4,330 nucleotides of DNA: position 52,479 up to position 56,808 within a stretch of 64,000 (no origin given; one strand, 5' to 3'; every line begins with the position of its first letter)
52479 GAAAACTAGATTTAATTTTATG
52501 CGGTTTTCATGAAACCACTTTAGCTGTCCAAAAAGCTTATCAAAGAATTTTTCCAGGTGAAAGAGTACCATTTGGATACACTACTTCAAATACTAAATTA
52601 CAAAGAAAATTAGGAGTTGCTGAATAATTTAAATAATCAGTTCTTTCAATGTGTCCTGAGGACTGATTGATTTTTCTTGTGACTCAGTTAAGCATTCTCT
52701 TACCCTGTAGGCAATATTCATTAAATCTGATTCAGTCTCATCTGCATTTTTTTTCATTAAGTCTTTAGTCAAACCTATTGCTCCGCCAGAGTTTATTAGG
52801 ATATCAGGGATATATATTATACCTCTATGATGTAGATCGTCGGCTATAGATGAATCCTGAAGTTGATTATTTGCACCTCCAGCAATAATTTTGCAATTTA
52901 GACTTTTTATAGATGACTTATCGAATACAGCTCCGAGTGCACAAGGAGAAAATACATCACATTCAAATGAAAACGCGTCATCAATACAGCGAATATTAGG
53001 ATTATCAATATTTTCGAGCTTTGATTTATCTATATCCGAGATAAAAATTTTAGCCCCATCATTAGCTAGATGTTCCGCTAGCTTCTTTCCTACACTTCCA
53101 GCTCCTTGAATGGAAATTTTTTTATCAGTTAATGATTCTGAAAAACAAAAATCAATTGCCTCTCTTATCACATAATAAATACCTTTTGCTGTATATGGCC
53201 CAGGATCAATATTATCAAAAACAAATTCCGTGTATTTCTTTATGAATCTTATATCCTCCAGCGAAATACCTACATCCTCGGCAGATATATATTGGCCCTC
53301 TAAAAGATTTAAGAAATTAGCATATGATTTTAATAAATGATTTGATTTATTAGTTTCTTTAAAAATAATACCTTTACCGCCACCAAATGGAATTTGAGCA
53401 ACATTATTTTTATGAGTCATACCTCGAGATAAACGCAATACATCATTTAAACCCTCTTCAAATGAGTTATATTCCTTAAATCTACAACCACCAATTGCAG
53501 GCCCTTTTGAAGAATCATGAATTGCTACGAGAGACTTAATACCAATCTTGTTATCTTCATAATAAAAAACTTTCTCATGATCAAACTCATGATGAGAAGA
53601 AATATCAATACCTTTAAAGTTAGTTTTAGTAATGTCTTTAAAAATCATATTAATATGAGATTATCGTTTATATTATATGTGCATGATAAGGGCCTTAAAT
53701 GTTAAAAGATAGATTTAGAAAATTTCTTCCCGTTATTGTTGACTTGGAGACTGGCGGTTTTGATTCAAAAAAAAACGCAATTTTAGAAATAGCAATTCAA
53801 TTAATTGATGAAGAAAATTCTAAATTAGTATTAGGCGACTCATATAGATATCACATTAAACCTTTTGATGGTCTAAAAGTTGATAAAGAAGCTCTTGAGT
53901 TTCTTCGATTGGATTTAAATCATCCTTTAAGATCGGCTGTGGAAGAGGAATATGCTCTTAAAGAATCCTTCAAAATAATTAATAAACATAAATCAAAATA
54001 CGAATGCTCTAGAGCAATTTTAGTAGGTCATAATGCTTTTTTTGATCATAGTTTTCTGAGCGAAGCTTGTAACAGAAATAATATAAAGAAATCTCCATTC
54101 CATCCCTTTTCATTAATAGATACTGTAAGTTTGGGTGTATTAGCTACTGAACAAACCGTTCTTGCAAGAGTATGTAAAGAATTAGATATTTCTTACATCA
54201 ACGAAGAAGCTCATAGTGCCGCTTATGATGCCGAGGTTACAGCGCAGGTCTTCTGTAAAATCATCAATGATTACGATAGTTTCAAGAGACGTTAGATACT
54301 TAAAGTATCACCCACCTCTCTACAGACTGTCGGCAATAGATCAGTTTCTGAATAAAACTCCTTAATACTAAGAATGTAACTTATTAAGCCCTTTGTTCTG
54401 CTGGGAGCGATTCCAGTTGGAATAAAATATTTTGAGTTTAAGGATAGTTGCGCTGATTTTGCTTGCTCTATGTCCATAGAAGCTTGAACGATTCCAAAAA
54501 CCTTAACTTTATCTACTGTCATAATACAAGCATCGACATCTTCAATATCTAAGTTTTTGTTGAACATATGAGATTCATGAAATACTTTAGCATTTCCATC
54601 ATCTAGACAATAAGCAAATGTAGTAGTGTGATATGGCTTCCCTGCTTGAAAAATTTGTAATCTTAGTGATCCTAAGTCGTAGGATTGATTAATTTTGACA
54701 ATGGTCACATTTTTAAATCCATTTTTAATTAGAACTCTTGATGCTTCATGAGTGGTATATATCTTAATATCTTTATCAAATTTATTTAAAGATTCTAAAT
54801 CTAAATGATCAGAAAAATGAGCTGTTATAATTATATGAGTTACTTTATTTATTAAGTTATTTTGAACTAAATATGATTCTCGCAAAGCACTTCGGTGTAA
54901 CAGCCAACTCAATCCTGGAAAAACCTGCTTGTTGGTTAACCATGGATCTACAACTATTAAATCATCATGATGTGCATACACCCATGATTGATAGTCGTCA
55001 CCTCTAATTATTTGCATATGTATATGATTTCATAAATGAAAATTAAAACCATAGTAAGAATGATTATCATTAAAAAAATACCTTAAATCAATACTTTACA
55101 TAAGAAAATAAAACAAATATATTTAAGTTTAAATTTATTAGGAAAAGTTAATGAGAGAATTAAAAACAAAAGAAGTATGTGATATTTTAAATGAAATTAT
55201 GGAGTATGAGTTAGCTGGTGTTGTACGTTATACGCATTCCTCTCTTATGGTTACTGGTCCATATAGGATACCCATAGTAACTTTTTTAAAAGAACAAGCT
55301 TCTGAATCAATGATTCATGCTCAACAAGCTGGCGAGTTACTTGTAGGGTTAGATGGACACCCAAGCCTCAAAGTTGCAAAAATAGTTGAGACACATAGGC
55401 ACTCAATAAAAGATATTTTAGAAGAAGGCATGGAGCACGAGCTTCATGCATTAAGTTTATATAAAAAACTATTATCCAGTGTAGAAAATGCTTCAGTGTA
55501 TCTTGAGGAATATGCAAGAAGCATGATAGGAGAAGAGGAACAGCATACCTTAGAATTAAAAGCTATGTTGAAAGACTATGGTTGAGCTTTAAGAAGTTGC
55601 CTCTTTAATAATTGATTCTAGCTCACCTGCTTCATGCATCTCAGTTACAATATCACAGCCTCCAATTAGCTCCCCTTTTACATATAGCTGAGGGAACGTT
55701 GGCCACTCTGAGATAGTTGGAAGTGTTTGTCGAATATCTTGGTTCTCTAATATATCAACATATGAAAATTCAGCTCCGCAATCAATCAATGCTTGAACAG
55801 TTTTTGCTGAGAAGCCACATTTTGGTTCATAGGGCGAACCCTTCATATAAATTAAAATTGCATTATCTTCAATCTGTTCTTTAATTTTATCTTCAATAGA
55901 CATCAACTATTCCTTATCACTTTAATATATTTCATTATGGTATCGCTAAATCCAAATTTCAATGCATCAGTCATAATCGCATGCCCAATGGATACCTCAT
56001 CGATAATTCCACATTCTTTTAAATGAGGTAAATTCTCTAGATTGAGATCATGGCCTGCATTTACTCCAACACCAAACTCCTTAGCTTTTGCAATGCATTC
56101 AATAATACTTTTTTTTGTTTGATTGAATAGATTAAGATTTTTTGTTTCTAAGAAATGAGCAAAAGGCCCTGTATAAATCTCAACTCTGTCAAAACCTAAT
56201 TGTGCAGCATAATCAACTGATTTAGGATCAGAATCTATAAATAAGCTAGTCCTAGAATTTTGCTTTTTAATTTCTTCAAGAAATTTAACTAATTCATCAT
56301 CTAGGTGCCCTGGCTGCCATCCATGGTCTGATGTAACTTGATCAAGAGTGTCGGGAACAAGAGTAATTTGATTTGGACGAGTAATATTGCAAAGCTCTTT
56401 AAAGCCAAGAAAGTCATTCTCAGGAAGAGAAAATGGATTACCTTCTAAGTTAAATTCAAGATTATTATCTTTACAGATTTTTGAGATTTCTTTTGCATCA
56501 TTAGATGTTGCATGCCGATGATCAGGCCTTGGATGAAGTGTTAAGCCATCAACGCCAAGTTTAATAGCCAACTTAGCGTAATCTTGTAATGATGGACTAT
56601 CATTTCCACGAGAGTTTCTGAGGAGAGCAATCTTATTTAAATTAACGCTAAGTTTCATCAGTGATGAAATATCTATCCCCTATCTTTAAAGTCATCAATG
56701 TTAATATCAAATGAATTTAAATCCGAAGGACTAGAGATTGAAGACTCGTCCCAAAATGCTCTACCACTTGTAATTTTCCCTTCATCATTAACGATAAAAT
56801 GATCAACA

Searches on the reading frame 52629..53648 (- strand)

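Call 66: search_protein_families(library=pfam, proteins=[window:52629-53648:-], max_evalue=0.0001)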
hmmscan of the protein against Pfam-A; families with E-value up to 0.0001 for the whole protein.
window:52629-53648:- (339 aa): 2 families
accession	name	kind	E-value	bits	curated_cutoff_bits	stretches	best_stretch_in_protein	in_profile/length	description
PF02812.23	ELFV_dehydrog_N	-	7e-18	65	25.3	1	37-139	21-126/129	Glu/Leu/Phe/Val dehydrogenase, dimerisation domain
PF00208.27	ELFV_dehydrog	-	1.1e-17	65.1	23.4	2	210-291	98-175/241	Glutamate/Leucine/Phenylalanine/Valine dehydrogenase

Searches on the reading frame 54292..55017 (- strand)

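Call 57: search_protein_families(library=pfam, proteins=[window:54292-55017:-], max_evalue=0.0001)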
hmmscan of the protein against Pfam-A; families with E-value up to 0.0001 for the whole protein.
window:54292-55017:- (241 aa): 1 family
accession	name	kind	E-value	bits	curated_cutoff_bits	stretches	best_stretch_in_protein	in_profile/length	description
PF13483.12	Lactamase_B_3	-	9.8e-08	32.6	24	1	10-201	8-159/160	Beta-lactamase superfamily domain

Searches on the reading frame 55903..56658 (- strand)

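Call 57: search_protein_families(library=pfam, proteins=[window:55903-56658:-], max_evalue=0.0001)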
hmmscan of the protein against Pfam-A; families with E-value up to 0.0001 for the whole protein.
window:55903-56658:- (251 aa): 2 families
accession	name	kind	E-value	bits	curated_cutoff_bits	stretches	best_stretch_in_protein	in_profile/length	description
PF03740.19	PdxJ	-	1.4e-65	221.1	24.5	1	2-248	1-234/234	Pyridoxal phosphate biosynthesis protein PdxJ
PF01261.30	AP_endonuc_2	-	3.9e-05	23.9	31.1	0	30-70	3-45/249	Xylose isomerase-like TIM barrel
